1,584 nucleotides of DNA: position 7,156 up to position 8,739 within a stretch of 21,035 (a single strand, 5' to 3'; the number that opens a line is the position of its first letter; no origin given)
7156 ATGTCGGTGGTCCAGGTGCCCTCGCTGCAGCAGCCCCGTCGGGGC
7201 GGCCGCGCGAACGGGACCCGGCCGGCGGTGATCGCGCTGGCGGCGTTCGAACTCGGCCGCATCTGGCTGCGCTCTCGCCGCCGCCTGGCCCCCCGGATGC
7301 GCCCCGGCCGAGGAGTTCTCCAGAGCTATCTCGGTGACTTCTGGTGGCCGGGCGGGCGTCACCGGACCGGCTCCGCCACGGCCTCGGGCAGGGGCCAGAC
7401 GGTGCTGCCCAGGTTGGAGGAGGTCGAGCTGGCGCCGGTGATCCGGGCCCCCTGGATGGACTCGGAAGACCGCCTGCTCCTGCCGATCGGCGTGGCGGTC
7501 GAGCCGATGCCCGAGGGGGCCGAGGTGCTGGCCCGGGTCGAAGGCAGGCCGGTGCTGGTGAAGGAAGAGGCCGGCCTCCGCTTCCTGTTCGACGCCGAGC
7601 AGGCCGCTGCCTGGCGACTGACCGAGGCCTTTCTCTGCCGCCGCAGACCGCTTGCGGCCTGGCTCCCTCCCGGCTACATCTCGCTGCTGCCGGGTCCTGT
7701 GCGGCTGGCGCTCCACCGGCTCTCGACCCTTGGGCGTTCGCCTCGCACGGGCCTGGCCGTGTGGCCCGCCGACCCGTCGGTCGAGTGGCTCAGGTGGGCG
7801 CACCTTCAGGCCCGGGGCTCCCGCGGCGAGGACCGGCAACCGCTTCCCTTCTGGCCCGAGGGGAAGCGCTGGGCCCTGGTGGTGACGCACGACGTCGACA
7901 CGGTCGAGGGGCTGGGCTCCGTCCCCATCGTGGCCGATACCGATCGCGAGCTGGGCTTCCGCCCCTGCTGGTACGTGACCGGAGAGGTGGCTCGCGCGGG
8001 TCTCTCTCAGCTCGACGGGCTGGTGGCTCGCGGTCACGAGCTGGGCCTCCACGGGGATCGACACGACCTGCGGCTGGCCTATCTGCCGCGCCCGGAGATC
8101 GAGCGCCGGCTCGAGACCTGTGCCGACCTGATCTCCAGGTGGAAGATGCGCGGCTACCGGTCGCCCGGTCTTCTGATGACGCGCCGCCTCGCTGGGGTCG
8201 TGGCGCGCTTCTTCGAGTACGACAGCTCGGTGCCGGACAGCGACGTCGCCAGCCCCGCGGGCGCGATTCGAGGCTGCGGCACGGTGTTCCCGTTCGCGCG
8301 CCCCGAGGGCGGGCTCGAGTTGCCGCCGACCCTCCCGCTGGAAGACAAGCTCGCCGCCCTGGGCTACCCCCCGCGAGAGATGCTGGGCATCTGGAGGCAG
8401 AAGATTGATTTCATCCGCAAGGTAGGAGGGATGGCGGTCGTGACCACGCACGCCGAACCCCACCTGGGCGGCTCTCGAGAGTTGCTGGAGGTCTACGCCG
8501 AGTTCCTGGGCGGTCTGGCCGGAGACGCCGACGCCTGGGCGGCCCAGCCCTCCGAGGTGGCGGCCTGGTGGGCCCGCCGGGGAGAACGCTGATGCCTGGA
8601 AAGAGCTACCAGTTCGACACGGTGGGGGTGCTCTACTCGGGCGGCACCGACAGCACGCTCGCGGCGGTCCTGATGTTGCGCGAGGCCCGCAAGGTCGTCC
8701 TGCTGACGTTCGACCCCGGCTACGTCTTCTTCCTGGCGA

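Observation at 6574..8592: Single polypeptide fusing an ArnC-like polyprenyl-phosphate glycosyltransferase to an ArnD-like deacylase, with an uncharacterised ~220-aa middle region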

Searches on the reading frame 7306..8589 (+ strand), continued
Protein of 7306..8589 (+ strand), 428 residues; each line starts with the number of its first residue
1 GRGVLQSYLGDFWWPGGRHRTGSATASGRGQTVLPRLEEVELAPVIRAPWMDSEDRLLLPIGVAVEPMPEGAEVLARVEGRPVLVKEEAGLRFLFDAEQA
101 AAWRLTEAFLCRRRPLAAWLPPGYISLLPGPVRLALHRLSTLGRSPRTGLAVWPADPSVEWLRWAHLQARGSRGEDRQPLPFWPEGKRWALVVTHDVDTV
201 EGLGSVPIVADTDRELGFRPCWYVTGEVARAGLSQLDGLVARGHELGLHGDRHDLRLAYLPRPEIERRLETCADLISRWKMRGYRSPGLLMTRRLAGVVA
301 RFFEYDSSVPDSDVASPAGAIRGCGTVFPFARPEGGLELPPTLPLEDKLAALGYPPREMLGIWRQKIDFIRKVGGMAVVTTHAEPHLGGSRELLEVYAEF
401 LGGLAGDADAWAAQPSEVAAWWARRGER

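Call 38: find_related_loci(query=A2, collection=genome_contigs, flank=10000)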
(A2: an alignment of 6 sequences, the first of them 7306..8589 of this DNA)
Query A2 (428 aa) in genome_contigs; peptide patterns used: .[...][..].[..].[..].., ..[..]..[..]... (x = any residue, [..] = any of these).
62 stretches matched a pattern; 15 encode a relative of the query (tblastn E <= 1e-3); 15 distinct loci.
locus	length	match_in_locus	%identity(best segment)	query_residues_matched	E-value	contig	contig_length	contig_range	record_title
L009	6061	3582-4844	57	12-428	3e-150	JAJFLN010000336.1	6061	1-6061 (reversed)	MAG: Candidatus Cloacimonadota bacterium isolate OFTM100 OFTM100_335, whole genome shotgun sequence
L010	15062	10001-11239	50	9-426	9e-116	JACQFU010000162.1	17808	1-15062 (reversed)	MAG: Candidatus Wallbacteria bacterium isolate NC_groundwater_1055_Pr1_S-0.65um_67_9 Montesol18_Sp65_coassembly_scaffold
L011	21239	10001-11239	44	7-426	1e-91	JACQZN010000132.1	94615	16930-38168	MAG: Candidatus Wallbacteria bacterium isolate NC_groundwater_1568_Pr4_S-0.65um_68_21 SR1-18-Sp65_coassembly_scaffold_70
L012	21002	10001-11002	36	95-427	9e-69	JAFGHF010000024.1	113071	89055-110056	MAG: Candidatus Omnitrophota bacterium isolate Zod_Metabat.1437 k87_4564495, whole genome shotgun sequence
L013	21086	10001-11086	44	64-422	3e-57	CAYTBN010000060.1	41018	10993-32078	MAG TPA_asm: uncultured Rickettsiales bacterium isolate SRP308112_co1_98 genome assembly, contig: NODE_1049_length_41018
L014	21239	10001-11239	42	7-426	8e-92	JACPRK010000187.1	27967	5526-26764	MAG: Candidatus Wallbacteria bacterium isolate NC_groundwater_677_Ag_B-0.1um_67_38 B_1_S1_Biohub_coassembly_k141_4991722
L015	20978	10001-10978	37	97-425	1e-56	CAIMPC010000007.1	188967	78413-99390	MAG: Candidatus Omnitrophica bacterium isolate AM5_bin-0158 genome assembly, contig: bin-0158:07/73, whole genome shotgu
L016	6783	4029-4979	38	115-422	4e-54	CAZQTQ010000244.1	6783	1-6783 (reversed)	MAG TPA_asm: uncultured Rickettsiales bacterium isolate SRP308112_co1_341 genome assembly, contig: NODE_22349_length_678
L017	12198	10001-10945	38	113-422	3e-54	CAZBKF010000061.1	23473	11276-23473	MAG TPA_asm: uncultured Rickettsiales bacterium isolate binchicken_co141_65 genome assembly, contig: NODE_9598_length_23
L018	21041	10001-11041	38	72-421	6e-54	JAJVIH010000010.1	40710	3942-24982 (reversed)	MAG: Myxococcota bacterium isolate Bin_71R c_000000002647, whole genome shotgun sequence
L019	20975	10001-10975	37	102-422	7e-53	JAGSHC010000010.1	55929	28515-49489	MAG: Deltaproteobacteria bacterium isolate GY13CH_bin.27 k141_329140_length_55929_cov_12.9080, whole genome shotgun sequ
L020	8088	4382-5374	43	81-422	1e-50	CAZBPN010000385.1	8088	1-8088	MAG TPA_asm: uncultured Rickettsiales bacterium isolate binchicken_co141_42 genome assembly, contig: NODE_32636_length_8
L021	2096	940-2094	32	10-385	1e-48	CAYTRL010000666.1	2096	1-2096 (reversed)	MAG TPA_asm: uncultured Thermodesulfobacteriota bacterium isolate binchicken_co65_60 genome assembly, contig: NODE_17027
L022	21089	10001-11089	32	51-424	7e-39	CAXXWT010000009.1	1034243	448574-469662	MAG: bacterium isolate 2a80452e-9f24-40d4-98e6-f858f42e08c7 genome assembly, contig: contig_9, whole genome shotgun sequ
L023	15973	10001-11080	26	73-425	1e-38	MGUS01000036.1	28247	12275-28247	MAG: Elusimicrobia bacterium RIFCSPLOWO2_01_FULL_60_11 rifcsplowo2_01_scaffold_21348, whole genome shotgun sequence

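Call 51: search_protein_families(library=pfam, proteins=[P0121, P0130, P0178, P0199, P0211, P0223, P0251, P0150, P0250, P0268], max_evalue=0.001)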
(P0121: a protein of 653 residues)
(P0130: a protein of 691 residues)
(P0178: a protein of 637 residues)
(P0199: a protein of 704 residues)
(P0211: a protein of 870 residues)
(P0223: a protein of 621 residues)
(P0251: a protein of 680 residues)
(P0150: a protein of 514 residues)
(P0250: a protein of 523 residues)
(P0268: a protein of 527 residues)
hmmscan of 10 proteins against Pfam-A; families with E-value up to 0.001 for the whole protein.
P0121 (653 aa): 1 family
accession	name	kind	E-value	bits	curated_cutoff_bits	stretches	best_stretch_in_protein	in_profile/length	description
PF00535.33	Glycos_transf_2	-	4.7e-14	53.1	23.3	1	4-129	5-128/168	Glycosyl transferase family 2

P0130 (691 aa): 10 families
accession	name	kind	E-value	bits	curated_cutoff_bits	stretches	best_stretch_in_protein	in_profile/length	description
PF01370.27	Epimerase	-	9.3e-30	104.2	20.9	1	7-211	1-239/240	NAD dependent epimerase/dehydratase family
PF13460.12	NAD_binding_10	-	3.1e-25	89.6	27.2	1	11-155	1-149/184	NAD(P)H-binding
PF01073.25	3Beta_HSD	-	6.8e-22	78.2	22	2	9-115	2-116/280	3-beta hydroxysteroid dehydrogenase/isomerase family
PF04321.23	RmlD_sub_bind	-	3.5e-16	59.6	27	1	6-234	2-235/287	RmlD substrate binding domain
PF07993.18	NAD_binding_4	-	4.2e-15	56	20.1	1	44-121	58-143/258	Male sterility protein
PF02719.21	Polysacc_synt_2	-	1.3e-13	51.3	20.2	1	7-140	1-152/293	Polysaccharide biosynthesis protein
PF16363.11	GDP_Man_Dehyd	-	4.4e-12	46.5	27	1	8-116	1-130/332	GDP-mannose 4,6 dehydratase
PF05368.20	NmrA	-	2.7e-11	44.1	27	1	6-167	4-164/298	NmrA-like family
PF01522.26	Polysacc_deac_1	-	9.4e-10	39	23.1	1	451-560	5-113/124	Polysaccharide deacetylase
PF10096.14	DUF2334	-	7.3e-05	22.9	26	1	498-568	57-141/203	Uncharacterized protein conserved in bacteria (DUF2334)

P0178 (637 aa): 3 families
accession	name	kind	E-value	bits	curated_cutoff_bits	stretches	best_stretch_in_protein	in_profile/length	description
PF00535.33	Glycos_transf_2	-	2.4e-24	86.6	23.3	1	9-165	1-163/168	Glycosyl transferase family 2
PF01522.26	Polysacc_deac_1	-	1e-07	32.3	23.1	1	406-502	20-118/124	Polysaccharide deacetylase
PF10096.14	DUF2334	-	0.00026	21.1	26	1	436-596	58-199/203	Uncharacterized protein conserved in bacteria (DUF2334)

P0199 (704 aa): 4 families
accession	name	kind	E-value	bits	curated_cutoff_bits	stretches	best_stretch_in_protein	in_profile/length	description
PF00535.33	Glycos_transf_2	-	1.2e-15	58.3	23.3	1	9-173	2-167/168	Glycosyl transferase family 2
PF13641.12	Glyco_tranf_2_3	-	7e-09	36.5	27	1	7-221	3-221/230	Glycosyltransferase like family 2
PF13712.12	Glyco_tranf_2_5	-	8.4e-07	29.3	27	1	40-225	5-204/210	Glycosyltransferase like family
PF01522.26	Polysacc_deac_1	-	0.00077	19.9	23.1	0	461-569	6-113/124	Polysaccharide deacetylase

P0211 (870 aa): 4 families
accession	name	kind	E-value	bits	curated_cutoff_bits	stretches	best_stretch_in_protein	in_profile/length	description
PF04055.27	Radical_SAM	-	4.4e-24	86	29.5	1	200-363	2-165/166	Radical SAM superfamily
PF02310.24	B12-binding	-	1.8e-18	66.9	32.1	1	61-139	41-120/121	B12 binding domain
PF10096.14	DUF2334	-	1.4e-06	28.5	26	1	633-745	3-140/203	Uncharacterized protein conserved in bacteria (DUF2334)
PF01522.26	Polysacc_deac_1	-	0.0005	20.5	23.1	0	657-739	30-114/124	Polysaccharide deacetylase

P0223 (621 aa): 2 families
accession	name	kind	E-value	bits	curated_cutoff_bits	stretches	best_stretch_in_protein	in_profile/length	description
PF04055.27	Radical_SAM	-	6.2e-15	56.2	29.5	1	14-115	64-165/166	Radical SAM superfamily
PF10096.14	DUF2334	-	6.4e-08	32.9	26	1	388-500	3-140/203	Uncharacterized protein conserved in bacteria (DUF2334)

P0251 (680 aa): 3 families
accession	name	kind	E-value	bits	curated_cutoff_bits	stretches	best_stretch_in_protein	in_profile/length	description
PF00535.33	Glycos_transf_2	-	9.6e-25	87.9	23.3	1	31-171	1-147/168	Glycosyl transferase family 2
PF13641.12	Glyco_tranf_2_3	-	5.2e-09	36.9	27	1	28-178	1-148/230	Glycosyltransferase like family 2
PF01522.26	Polysacc_deac_1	-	8e-05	23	23.1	1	391-486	19-116/124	Polysaccharide deacetylase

P0150 (514 aa): 2 families
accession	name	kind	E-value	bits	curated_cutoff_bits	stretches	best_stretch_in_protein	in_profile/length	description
PF01522.26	Polysacc_deac_1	-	2.9e-07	30.9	23.1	1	254-335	10-87/124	Polysaccharide deacetylase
PF10096.14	DUF2334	-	0.00019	21.5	26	1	255-320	5-81/203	Uncharacterized protein conserved in bacteria (DUF2334)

P0250 (523 aa): 3 families
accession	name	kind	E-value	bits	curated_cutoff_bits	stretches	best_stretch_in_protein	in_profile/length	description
PF13692.12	Glyco_trans_1_4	-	6.5e-06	26.9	27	1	12-60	94-142/142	Glycosyl transferases group 1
PF00534.26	Glycos_transf_1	-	9.7e-06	25.7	26.4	1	12-71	110-169/172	Glycosyl transferases group 1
PF01522.26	Polysacc_deac_1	-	0.00092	19.6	23.1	0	310-399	32-121/124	Polysaccharide deacetylase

P0268 (527 aa): 1 family
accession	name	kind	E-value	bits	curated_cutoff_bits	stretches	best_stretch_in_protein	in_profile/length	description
PF01522.26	Polysacc_deac_1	-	1.7e-07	31.7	23.1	1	264-364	22-121/124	Polysaccharide deacetylase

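Call 54: list_cluster_members(proteins=[P0272, P0274, P0277, P0003, P0269])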
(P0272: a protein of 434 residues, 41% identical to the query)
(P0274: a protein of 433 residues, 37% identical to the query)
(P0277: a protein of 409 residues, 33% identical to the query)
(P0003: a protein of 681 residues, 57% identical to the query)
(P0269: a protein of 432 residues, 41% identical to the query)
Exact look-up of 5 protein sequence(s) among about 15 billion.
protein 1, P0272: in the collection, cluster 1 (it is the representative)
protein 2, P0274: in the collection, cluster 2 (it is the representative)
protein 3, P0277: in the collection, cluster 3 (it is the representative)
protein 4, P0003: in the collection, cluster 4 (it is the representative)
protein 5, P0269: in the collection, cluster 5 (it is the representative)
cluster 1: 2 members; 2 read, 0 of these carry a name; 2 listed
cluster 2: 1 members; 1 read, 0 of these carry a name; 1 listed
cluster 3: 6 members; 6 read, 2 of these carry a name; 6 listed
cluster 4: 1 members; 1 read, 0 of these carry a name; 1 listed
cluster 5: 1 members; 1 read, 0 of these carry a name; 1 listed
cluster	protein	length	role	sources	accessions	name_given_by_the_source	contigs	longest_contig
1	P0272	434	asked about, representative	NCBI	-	-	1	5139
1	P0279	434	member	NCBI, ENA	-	-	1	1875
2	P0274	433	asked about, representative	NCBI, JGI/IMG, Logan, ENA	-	-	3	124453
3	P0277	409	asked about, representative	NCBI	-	-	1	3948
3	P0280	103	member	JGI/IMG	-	hypothetical protein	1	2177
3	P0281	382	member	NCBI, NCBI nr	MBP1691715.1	MAG: hypothetical protein H6Q32_1067 [Bacteroidetes bacterium] | hypothetical protein [Bacteroidota bacterium]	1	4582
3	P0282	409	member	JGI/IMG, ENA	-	-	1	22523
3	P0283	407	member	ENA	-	-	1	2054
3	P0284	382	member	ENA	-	-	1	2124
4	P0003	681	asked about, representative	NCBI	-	-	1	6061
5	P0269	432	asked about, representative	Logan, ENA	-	-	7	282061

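Call 78: fold_search(model_id=the predicted structure, library=pdb)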
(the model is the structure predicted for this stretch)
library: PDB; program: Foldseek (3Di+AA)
matches with E <= 10: 1482; with E <= 0.001: 61
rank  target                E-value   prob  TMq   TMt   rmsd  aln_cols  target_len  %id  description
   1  3rxz_A                4.3e-13  1.00  0.47  0.69   3.4       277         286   21  Crystal structure of putative polysaccharide deacetylase from Mycobacterium smegmatis (released 2011-06-22)
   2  3rxz_B                1.6e-12  1.00  0.47  0.69   4.4       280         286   22  Crystal structure of putative polysaccharide deacetylase from Mycobacterium smegmatis (released 2011-06-22)
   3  3rxz_C                3.2e-12  1.00  0.48  0.71   2.4       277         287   22  Crystal structure of putative polysaccharide deacetylase from Mycobacterium smegmatis (released 2011-06-22)
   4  3cl6_A                5.1e-11  1.00  0.47  0.65   4.6       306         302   17  Crystal structure of Puue Allantoinase (released 2008-06-10)
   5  1z7a_F                8.6e-11  1.00  0.47  0.65   4.6       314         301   18  Crystal structure of probable Polysaccharide deacetylase from Pseudomonas aeruginosa PAO1 (released 2005-05-10)
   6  3qbu_A                1.2e-10  1.00  0.43  0.62   6.6       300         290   17  Crystal structure of putative peptidoglycan deactelyase (HP0310) from Helicobacter pylori (released 2011-05-25)
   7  1z7a_A                1.5e-10  1.00  0.47  0.66   4.0       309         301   17  Crystal structure of probable Polysaccharide deacetylase from Pseudomonas aeruginosa PAO1 (released 2005-05-10)
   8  1z7a_C                1.8e-10  1.00  0.47  0.66   4.0       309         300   17  Crystal structure of probable Polysaccharide deacetylase from Pseudomonas aeruginosa PAO1 (released 2005-05-10)
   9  3s6o_A                1.2e-09  1.00  0.47  0.64   3.8       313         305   17  Crystal structure of a Polysaccharide deacetylase family protein from Burkholderia pseudomallei (released 2011-06-15)
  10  3s6o_C                4.4e-09  1.00  0.46  0.64   4.5       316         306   18  Crystal structure of a Polysaccharide deacetylase family protein from Burkholderia pseudomallei (released 2011-06-15)
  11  8t0j                  3.5e-08  1.00  0.40  0.61   6.3       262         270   18  Salmonella Typhimurium ArnD (released 2023-10-18)
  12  5z34_A                1.1e-07  1.00  0.41  0.47   6.0       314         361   16  The structure of a chitin deacetylase from Bombyx mori provide the first insight into insect chitin deacetylation mech (released 2019-02-20)
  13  5zns_A                1.2e-07  1.00  0.42  0.46   5.6       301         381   11  Insect chitin deacetylase (released 2019-02-20)
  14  6hm9                  1.8e-07  1.00  0.39  0.59   3.1       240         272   14  Crystal structure of a BA3943 mutant,a CE4 family pseudoenzyme with restored enzymatic activity. (released 2019-10-09)
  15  5znt_A                3.0e-07  1.00  0.42  0.47   5.6       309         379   11  Insect chitin deacetylase (released 2019-02-20)
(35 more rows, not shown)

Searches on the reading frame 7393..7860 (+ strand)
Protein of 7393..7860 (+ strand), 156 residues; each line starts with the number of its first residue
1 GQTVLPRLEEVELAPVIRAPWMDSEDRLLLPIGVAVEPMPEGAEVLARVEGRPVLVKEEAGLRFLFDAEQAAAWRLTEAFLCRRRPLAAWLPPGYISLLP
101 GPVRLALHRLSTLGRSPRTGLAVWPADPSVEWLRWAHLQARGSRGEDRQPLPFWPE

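Call 57: search_solved_structures(query=A4, max_evalue=10, show_alignments=2)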
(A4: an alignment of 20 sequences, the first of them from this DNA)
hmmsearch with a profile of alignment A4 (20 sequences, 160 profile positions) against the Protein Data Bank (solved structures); distinct sequences matched with E-value up to 10: 6.
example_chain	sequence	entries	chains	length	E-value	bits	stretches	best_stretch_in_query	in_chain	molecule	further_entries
8wuc_a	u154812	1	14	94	1.4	11.9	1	26-66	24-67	Co-chaperonin GroES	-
1gpw_B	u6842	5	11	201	1.8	11.6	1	32-72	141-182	AMIDOTRANSFERASE HISH | IMIDAZOLE GLYCEROL PHOSPHATE SYNTHASE SUBUNIT HISH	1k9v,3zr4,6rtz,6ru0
7ac8_B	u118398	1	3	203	1.8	11.6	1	32-72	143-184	Imidazole glycerol phosphate synthase subunit HisH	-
6ymu_B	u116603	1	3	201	1.8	11.5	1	32-72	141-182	Imidazole glycerol phosphate synthase subunit HisH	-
1kxj_A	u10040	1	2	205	1.8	11.5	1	32-72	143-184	Amidotransferase hisH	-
2wjz_B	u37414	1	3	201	1.8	11.5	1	33-72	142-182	IMIDAZOLE GLYCEROL PHOSPHATE SYNTHASE SUBUNIT HISH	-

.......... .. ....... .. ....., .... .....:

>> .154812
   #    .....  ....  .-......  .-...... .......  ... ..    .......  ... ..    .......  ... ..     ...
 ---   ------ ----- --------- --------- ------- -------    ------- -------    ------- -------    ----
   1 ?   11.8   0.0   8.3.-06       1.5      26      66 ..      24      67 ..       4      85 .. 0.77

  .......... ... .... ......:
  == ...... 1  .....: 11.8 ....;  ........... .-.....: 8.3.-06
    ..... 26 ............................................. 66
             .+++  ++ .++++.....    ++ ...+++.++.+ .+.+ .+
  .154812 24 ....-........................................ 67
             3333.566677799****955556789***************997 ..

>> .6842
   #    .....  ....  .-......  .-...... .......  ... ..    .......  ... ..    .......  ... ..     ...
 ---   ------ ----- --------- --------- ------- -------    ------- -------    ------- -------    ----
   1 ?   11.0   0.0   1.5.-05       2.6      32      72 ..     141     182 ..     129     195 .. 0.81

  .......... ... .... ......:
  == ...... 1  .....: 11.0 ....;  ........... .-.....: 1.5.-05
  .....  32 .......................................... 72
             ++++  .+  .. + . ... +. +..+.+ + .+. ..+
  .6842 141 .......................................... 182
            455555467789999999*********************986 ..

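Call 58: search_protein_families(library=pfam, alignment_id=A4, max_evalue=1)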
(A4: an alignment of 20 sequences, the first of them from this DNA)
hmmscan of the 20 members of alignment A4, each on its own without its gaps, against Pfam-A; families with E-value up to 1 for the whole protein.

A. member 1, seq(156 aa): 0 families

B. families by the number of members that match (of 20 scanned): 5 families
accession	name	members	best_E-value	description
PF22000.2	DUF6929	1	0.085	Family of unknown function (DUF6929)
PF06755.17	CbtA_toxin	1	0.096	CbtA_toxin of type IV toxin-antitoxin system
PF19672.4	DUF6175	1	0.18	Family of unknown function (DUF6175)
PF18451.7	CdiA_C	1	0.2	Contact-dependent growth inhibition CdiA C-terminal domain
PF22287.2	TraI-like_C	1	0.29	TraI-like C-terminal domain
